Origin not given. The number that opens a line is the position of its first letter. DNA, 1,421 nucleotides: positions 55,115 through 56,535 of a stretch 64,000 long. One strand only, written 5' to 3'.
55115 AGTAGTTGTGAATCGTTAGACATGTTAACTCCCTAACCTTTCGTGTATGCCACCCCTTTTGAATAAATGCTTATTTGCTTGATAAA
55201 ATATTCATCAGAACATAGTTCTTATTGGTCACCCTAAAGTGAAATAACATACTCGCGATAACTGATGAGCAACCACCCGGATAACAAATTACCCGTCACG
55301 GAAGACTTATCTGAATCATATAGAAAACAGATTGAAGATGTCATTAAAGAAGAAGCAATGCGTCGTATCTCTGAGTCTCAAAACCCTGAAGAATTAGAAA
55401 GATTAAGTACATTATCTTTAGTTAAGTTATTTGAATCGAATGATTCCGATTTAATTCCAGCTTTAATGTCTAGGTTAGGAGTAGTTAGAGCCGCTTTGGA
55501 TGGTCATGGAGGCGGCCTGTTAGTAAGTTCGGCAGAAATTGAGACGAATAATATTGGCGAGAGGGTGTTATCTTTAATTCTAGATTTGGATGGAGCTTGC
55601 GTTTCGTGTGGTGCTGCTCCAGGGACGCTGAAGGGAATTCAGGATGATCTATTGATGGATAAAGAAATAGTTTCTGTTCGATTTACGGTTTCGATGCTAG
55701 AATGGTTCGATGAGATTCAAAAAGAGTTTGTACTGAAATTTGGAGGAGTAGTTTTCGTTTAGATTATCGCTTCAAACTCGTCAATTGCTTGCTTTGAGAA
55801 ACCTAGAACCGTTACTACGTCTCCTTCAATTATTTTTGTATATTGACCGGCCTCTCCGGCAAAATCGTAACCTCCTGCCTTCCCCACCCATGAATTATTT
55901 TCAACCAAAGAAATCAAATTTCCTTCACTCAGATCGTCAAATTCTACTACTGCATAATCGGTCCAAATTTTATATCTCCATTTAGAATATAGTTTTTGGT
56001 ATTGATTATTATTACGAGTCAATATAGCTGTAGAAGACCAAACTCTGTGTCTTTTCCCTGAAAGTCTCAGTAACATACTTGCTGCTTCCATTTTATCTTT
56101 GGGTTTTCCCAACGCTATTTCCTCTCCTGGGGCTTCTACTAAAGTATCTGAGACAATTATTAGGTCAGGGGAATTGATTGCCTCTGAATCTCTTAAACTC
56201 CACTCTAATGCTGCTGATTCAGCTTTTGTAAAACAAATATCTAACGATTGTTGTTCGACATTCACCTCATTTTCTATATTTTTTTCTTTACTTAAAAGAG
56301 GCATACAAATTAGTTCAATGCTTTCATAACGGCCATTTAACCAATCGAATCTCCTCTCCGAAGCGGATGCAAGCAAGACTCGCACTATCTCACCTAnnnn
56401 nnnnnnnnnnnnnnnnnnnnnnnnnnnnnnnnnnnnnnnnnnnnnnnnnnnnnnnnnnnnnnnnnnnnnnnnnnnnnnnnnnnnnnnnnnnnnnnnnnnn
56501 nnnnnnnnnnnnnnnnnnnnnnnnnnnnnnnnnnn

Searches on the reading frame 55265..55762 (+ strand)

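Call 3: search_protein_families(library=pfam, proteins=[window:55265-55762:+], max_evalue=0.1)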
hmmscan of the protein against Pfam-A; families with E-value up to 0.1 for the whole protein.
window:55265-55762:+ (165 aa): 1 family
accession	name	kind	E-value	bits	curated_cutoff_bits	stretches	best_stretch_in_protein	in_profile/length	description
PF01106.22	NifU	-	0.0016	19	27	1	74-130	9-57/67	NifU-like domain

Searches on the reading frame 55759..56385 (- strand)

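Call 3: search_protein_families(library=pfam, proteins=[window:55759-56385:-], max_evalue=0.1)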
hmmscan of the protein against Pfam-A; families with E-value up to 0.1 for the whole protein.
window:55759-56385:- (208 aa): 1 family
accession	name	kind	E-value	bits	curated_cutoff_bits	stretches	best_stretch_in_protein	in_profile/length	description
PF02545.19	Maf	-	3.3e-28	99.1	27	1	2-200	1-179/187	Maf-like protein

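Call 4: search_protein_families(library=ncbifam, proteins=[window:55759-56385:-], max_evalue=0.1)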
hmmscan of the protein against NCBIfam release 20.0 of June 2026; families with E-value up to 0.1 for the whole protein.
window:55759-56385:- (208 aa): 15 families
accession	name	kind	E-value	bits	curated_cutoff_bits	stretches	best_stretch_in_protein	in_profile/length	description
NF000867.0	PRK00078.1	equivalog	8.5e-21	74.5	249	1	1-196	1-176/192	Maf-like protein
TIGR00172.1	maf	subfamily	4.3e-20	72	117.15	1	3-197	5-176/185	Maf family nucleotide pyrophosphatase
NF010943.0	PRK14363.1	equivalog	5.1e-17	62.1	273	1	1-197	1-172/204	Maf-like protein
NF010942.0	PRK14362.1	equivalog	4.3e-16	58.8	290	1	2-196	13-186/210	Maf-like protein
NF010948.0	PRK14368.1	equivalog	2.5e-14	53.1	291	1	2-197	6-178/193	Maf-like protein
NF002401.0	PRK01441.1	equivalog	9.7e-14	51.4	317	1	2-196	6-183/207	Maf-like protein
NF010945.0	PRK14365.1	equivalog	1.6e-13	50.7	273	1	2-196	3-175/197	Maf-like protein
NF010946.0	PRK14366.1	equivalog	3.4e-13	49.5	284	1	67-196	60-177/195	Maf-like protein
NF003141.0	PRK04056.1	equivalog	1.1e-10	41.5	161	1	3-200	2-175/181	septum formation inhibitor Maf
NF010941.0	PRK14361.1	equivalog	1.8e-10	40.7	272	1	2-197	7-176/194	Maf-like protein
NF003403.0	PRK04694.1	equivalog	5.7e-10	39.2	300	1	67-197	58-176/190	Maf-like protein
NF010947.0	PRK14367.1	equivalog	7.2e-10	38.4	315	1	73-196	68-179/202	Maf-like protein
NF010944.0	PRK14364.1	equivalog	1.5e-09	37.6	311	1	74-196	58-167/181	Maf-like protein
NF002690.0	PRK02478.1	equivalog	1.6e-07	31.1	269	1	4-196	6-182/199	Maf-like protein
NF058532.1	CH3_S_uro_de_S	equivalog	0.06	12.3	450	1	63-112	45-93/352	S-methyl thiohydantoin desulfurase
